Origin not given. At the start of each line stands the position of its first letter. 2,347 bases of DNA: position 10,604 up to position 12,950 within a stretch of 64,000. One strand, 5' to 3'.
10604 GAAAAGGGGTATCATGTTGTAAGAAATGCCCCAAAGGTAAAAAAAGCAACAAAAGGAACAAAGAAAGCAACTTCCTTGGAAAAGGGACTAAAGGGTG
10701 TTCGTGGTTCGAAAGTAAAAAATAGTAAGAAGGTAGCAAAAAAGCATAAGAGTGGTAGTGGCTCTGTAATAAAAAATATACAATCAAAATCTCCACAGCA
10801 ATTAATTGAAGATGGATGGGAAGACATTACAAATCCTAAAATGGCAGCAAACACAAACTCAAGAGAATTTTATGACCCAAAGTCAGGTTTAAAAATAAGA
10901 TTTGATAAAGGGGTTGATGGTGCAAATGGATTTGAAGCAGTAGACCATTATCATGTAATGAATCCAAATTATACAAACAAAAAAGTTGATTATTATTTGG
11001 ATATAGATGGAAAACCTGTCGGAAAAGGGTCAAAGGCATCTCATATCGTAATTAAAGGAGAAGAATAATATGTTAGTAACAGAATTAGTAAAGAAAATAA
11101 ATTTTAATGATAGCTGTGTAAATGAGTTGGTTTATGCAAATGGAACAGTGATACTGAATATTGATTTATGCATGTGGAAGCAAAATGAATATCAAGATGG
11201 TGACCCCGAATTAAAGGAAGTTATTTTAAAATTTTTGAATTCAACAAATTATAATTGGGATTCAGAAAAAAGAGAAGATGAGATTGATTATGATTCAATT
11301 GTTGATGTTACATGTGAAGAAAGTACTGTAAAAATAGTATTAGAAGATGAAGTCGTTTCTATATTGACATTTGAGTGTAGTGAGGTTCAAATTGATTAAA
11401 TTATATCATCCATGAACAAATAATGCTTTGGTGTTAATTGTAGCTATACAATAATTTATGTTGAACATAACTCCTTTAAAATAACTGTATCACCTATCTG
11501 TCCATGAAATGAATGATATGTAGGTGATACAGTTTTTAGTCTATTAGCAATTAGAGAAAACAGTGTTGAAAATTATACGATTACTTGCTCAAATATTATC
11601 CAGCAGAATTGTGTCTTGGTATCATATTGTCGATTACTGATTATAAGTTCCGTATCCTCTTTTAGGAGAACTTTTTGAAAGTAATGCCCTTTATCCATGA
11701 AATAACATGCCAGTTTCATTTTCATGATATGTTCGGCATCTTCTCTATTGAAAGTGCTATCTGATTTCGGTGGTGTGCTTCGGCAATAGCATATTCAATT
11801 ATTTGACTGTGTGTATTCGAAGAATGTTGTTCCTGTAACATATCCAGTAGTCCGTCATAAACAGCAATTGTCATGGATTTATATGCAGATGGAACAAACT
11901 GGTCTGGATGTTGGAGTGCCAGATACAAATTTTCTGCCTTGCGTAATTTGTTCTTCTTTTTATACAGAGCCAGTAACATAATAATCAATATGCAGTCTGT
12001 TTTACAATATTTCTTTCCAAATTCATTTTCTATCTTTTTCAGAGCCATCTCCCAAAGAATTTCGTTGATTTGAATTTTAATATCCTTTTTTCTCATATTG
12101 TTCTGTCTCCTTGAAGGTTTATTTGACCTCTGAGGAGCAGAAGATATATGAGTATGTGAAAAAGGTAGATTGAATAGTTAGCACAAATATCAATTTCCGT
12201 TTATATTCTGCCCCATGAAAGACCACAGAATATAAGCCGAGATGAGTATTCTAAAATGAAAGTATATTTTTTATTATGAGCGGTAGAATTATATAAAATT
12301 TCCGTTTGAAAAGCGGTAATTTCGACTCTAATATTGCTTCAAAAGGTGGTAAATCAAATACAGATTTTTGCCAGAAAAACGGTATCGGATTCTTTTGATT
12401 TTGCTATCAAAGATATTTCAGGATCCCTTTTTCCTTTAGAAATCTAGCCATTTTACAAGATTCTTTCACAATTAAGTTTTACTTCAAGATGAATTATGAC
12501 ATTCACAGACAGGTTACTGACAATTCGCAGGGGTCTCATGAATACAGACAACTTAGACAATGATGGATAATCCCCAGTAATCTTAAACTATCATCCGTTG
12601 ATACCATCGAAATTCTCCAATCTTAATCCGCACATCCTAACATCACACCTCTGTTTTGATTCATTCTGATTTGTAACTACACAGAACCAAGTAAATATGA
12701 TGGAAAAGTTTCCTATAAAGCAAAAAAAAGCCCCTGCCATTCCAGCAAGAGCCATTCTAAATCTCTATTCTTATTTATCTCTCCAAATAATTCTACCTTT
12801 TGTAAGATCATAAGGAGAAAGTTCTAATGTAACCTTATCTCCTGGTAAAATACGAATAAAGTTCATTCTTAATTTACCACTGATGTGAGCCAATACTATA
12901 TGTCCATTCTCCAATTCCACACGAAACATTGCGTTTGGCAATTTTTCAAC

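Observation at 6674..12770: ~6.1 kb AT-rich accessory insertion splits infA and rpmJ in the ribosomal protein cluster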

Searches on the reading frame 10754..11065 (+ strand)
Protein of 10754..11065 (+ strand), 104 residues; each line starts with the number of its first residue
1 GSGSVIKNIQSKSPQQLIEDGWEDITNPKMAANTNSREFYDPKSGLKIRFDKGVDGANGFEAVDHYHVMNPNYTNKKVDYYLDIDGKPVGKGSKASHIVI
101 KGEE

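Call 20: search_solved_structures(query=window:10754-11065:+, max_evalue=10, show_alignments=2)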
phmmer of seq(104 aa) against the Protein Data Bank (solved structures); distinct sequences matched with E-value up to 10: 1.
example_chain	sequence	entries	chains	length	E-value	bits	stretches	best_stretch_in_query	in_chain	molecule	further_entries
2och_A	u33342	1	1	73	0.23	15.3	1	17-71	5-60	Hypothetical protein dnj-12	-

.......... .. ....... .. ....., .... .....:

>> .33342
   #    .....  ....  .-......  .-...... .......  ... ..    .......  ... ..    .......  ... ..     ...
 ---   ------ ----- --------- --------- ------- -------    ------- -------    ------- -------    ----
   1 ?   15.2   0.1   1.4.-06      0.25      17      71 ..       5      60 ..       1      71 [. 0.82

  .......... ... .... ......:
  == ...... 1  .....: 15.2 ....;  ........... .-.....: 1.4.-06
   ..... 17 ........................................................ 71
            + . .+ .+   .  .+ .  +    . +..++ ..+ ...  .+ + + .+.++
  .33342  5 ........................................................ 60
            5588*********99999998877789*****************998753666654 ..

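Call 38: predict_structure(alignment_id=A2)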
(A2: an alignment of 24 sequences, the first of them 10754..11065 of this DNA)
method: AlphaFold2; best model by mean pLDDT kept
length: 104 residues; sequences in the alignment: 24
mean_pLDDT: 91.5   pTM: 0.82
mean pLDDT of the five models: 91.5, 90.6, 89.2, 88.9, 65.2
residues with pLDDT >= 90: 86; 70-90: 14; 50-70: 3; < 50: 1
segments of 3 or more residues with pLDDT < 50: none
pLDDT, mean of each block of 10 residues (from residue 1): 85 94 96 95 94 89 94 91 95 92 62
secondary structure, 60 per line:
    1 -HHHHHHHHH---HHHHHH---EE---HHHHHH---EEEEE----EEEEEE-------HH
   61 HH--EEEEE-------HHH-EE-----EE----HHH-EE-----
elements in order: H2-10 H14-19 H28-33 E37-41 E46-51 H59-62 E65-69

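Call 45: search_solved_structures(query=A2, max_evalue=10, show_alignments=2)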
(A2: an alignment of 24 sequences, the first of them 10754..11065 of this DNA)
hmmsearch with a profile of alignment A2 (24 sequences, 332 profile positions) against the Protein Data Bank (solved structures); distinct sequences matched with E-value up to 10: 12.
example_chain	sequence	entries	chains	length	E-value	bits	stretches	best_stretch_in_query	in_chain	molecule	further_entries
6hft_A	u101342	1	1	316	0.25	14.6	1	155-249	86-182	Hsp70/Hsp90 co-chaperone CNS1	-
9hx4_F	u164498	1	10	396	0.35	14.2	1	27-136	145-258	Apolipoprotein A-IV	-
3s84_A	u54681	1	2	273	0.55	13.5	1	60-197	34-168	Apolipoprotein A-IV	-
9sob_J32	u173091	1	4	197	3.1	11.1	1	36-131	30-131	Nuclear pore complex protein NUP62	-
3tnu_B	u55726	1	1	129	4.8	10.4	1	18-120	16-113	Keratin, type II cytoskeletal 5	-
3g6b_A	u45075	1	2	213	7.1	9.9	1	29-189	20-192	Methyl-accepting chemotaxis protein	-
6n2d_b2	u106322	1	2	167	8.2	9.7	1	33-136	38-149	ATP synthase subunit b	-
9sob_J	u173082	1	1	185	8.5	9.6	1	27-130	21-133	Nuclear pore complex protein NUP62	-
3g67_A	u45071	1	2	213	8.6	9.6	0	29-181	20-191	Methyl-accepting chemotaxis protein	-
8ek4_A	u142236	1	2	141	9.1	9.5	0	25-136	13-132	Ice-binding protein TIP-99a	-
9jc1_B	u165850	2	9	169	9.3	9.5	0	33-136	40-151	ATP synthase subunit b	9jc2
6n2y_b1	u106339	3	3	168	9.5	9.4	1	33-147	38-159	ATP synthase subunit b | Bacillus PS3 ATP synthase subunit b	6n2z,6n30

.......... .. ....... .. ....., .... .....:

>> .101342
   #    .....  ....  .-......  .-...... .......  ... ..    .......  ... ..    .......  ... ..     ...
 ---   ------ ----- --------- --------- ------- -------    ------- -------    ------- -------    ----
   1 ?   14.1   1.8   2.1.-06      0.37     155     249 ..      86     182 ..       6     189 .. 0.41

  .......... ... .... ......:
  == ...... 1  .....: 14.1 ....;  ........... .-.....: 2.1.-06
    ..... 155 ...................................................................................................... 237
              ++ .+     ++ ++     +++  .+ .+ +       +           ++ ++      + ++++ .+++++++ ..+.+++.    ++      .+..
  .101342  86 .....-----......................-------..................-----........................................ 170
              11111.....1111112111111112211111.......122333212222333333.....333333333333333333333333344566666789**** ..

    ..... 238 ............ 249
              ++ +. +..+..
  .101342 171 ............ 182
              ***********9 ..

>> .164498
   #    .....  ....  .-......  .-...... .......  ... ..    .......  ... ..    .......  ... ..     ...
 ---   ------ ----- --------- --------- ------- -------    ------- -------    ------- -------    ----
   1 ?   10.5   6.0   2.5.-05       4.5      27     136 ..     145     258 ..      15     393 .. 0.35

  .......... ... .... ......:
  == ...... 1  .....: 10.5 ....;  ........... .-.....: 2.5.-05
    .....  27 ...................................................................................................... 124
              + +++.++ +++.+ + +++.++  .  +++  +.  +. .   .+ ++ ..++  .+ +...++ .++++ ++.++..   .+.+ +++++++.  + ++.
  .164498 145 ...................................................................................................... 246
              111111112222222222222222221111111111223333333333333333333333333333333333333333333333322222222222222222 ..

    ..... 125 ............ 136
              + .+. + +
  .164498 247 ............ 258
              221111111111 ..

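Call 49: search_solved_structures(query=A3, max_evalue=10, show_alignments=3)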
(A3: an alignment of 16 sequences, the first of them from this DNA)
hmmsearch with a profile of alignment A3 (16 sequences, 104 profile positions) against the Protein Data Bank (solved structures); distinct sequences matched with E-value up to 10: 1.
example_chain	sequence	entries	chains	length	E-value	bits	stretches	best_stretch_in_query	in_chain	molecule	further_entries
5xxb_Z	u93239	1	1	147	0.37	14.5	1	45-78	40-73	Ribosomal protein uL15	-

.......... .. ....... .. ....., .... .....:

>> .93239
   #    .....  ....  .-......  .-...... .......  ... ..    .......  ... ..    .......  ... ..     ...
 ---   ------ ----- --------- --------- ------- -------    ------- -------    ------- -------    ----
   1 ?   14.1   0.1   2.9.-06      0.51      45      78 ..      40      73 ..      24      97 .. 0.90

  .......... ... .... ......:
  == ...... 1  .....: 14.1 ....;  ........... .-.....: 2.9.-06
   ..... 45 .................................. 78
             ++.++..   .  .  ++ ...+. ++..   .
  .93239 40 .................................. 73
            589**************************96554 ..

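Call 55: fold_search(model_id=the predicted structure, library=pdb)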
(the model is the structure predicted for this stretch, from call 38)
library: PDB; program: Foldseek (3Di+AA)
matches with E <= 10: 162; with E <= 0.001: 0
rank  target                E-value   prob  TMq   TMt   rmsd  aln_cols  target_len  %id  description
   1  5t87_F                8.0e-02  0.90  0.34  0.45   4.4        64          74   20  Crystal structure of CDI complex from Cupriavidus taiwanensis LMG 19424 (released 2017-09-13)
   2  5t87_E                1.5e-01  0.80  0.34  0.47   4.7        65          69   20  Crystal structure of CDI complex from Cupriavidus taiwanensis LMG 19424 (released 2017-09-13)
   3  5t87_H                1.7e-01  0.66  0.32  0.43   4.8        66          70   20  Crystal structure of CDI complex from Cupriavidus taiwanensis LMG 19424 (released 2017-09-13)
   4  5t87_G                1.8e-01  0.41  0.32  0.41   8.4        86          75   20  Crystal structure of CDI complex from Cupriavidus taiwanensis LMG 19424 (released 2017-09-13)
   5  1yqf_A                4.5e-01  0.14  0.29  0.18  18.1        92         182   13  Hypothetical protein from leishmania major unknown function sequence homologue to human p32 protein (released 2005-02-22)
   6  9eih_A                8.7e-01  0.09  0.23  0.07  11.0        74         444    8  Import stalled PINK1 TOM complex (released 2025-03-12)
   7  4z8m_A                1.1e+00  0.06  0.23  0.19  12.7       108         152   17  Crystal structure of the MAVS-TRAF6 complex (released 2015-09-23)
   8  9azz_C                1.5e+00  0.13  0.25  0.16   5.3        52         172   17  Crystal structure of outer membrane lipoprotein carrier protein (LolA) from Ehrlichia ruminantium (released 2024-03-20)
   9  4z8m_B                1.6e+00  0.08  0.23  0.18   6.0        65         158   20  Crystal structure of the MAVS-TRAF6 complex (released 2015-09-23)
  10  1yqf_E                1.6e+00  0.08  0.29  0.19  18.2        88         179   14  Hypothetical protein from leishmania major unknown function sequence homologue to human p32 protein (released 2005-02-22)
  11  1twu                  1.7e+00  0.18  0.27  0.22   6.9        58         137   22  2.0 A Crystal Structure of a YycE Protein of Unknown Function from Bacillus subtilis, Putative Glyoxalase/Fosfomycin Res (released 2004-08-17)
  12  9bik_B                1.9e+00  0.10  0.24  0.11   4.3        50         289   14  Crystal structure of inhibitor 1 bound to HPK1 (released 2024-10-02)
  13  1yqf_C                1.9e+00  0.07  0.28  0.18  15.2        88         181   12  Hypothetical protein from leishmania major unknown function sequence homologue to human p32 protein (released 2005-02-22)
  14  7pkq_M                1.9e+00  0.06  0.27  0.19  14.8        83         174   11  Small subunit of the Chlamydomonas reinhardtii mitoribosome (released 2023-06-14)
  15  9azz_B                2.2e+00  0.10  0.28  0.19   6.1        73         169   15  Crystal structure of outer membrane lipoprotein carrier protein (LolA) from Ehrlichia ruminantium (released 2024-03-20)
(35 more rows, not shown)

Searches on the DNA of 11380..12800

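Call 36: search_rna_families(source=window, start=11380, end=12800, threshold=evalue, max_evalue=1)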
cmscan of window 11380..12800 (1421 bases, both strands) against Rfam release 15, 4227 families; matches with E-value up to 1: 3.
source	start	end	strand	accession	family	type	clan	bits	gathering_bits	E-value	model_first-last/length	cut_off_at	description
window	12080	12170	+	RF03719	mir-3914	Gene; miRNA;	-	21.2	97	0.2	1-95/95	no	mir-3914 microRNA precursor family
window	11859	11961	-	RF02306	TtnuCD32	Gene; snRNA; snoRNA; CD-box;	-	19.3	100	0.88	1-98/98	no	Tetrahymena snoRNA TtnuCD32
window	12080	12163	-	RF03719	mir-3914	Gene; miRNA;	-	18.9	97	0.97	1-95/95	no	mir-3914 microRNA precursor family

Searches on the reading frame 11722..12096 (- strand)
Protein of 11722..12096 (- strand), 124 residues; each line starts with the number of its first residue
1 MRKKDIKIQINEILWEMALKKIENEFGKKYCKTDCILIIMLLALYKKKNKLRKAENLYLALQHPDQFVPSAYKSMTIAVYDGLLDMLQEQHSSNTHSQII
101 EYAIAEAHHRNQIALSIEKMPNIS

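Call 3: search_protein_families(library=pfam, proteins=[window:11722-12096:-], max_evalue=0.01)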
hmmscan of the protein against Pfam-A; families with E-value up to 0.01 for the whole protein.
window:11722-12096:- (124 aa): 0 families

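Call 13: search_protein_families(library=pfam, proteins=[window:11722-12096:-], max_evalue=10)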
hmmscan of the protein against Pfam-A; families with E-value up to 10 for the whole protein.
window:11722-12096:- (124 aa): 2 families
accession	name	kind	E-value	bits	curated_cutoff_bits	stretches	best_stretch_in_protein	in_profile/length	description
PF25452.1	TM225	-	0.072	13.6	27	1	38-91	111-164/165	TM225-like domain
PF18365.6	PI_PP_C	-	0.1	13.1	25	1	73-107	83-117/125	Phosphoinositide phosphatase C-terminal domain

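Call 14: search_protein_families(library=ncbifam, proteins=[window:11722-12096:-], max_evalue=1)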
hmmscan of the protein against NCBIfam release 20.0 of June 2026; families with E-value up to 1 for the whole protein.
window:11722-12096:- (124 aa): 0 families

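Call 40: search_protein_families(library=phrogs, proteins=[window:11722-12096:-], max_evalue=0.1)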
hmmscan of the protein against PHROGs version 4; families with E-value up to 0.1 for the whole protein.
window:11722-12096:- (124 aa): 2 families
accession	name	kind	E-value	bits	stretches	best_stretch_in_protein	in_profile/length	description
phrog_23139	-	unknown function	0.0083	17.2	1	8-33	120-145/152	-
phrog_5562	-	unknown function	0.054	14.5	1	17-63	31-79/115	-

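Call 41: search_protein_families(library=padloc, proteins=[window:11722-12096:-], max_evalue=0.1)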
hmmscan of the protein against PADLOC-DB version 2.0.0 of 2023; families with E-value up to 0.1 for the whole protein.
window:11722-12096:- (124 aa): 0 families

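Call 76: find_homologous_proteins(query=window:11722-12096:-, max_evalue=0.001)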
Query window:11722-12096:- (124 aa): 22 proteins with E <= 0.001 among 25 candidates.
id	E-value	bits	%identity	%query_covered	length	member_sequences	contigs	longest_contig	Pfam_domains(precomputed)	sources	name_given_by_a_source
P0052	1.6e-74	265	100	100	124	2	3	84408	-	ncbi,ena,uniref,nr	ncbi:hypothetical protein [Velocimicrobium porci]|uniref:Uncharacterized protein n=1 Tax=Velocimicro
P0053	4.1e-47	177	80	85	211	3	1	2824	-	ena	-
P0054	3.1e-46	174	79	85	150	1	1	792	-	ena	-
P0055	5.4e-46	173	78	85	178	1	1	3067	-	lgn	-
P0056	5.7e-46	173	77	85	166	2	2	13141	-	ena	-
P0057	8.4e-43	163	75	85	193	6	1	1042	-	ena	-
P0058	2.5e-41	158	72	85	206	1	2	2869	-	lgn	-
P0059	2.7e-41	158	71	85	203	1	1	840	-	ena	-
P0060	1.7e-38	149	64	85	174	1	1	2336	-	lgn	-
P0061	2.8e-38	148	63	94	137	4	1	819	-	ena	-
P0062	4.1e-38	148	70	81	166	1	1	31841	-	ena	-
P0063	4.5e-37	144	79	70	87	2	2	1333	-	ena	-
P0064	5.4e-36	141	74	77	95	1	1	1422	-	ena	-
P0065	1.2e-34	137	72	72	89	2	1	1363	-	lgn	-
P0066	3.3e-34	135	61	86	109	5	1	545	-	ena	-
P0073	2.0e-10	59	42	85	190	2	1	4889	-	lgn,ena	-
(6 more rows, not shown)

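Call 80: search_protein_families(library=pfam, proteins=[P0053, P0073, P0058], max_evalue=1)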
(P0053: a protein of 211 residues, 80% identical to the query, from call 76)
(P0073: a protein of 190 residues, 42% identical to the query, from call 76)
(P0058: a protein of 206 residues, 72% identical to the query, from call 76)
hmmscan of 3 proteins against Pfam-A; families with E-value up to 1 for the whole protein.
P0053 (211 aa): 2 families
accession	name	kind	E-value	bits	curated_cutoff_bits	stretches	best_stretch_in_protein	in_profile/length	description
PF02086.21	MethyltransfD12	-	0.07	13.3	22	1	159-204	30-75/253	D12 class N6 adenine-specific DNA methyltransferase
PF18365.6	PI_PP_C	-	0.19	12.2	25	1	48-105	59-115/125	Phosphoinositide phosphatase C-terminal domain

P0073 (190 aa): 1 family
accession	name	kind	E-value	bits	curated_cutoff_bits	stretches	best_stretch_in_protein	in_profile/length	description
PF02086.21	MethyltransfD12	-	0.0011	19.2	22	1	103-155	24-76/253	D12 class N6 adenine-specific DNA methyltransferase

P0058 (206 aa): 0 families
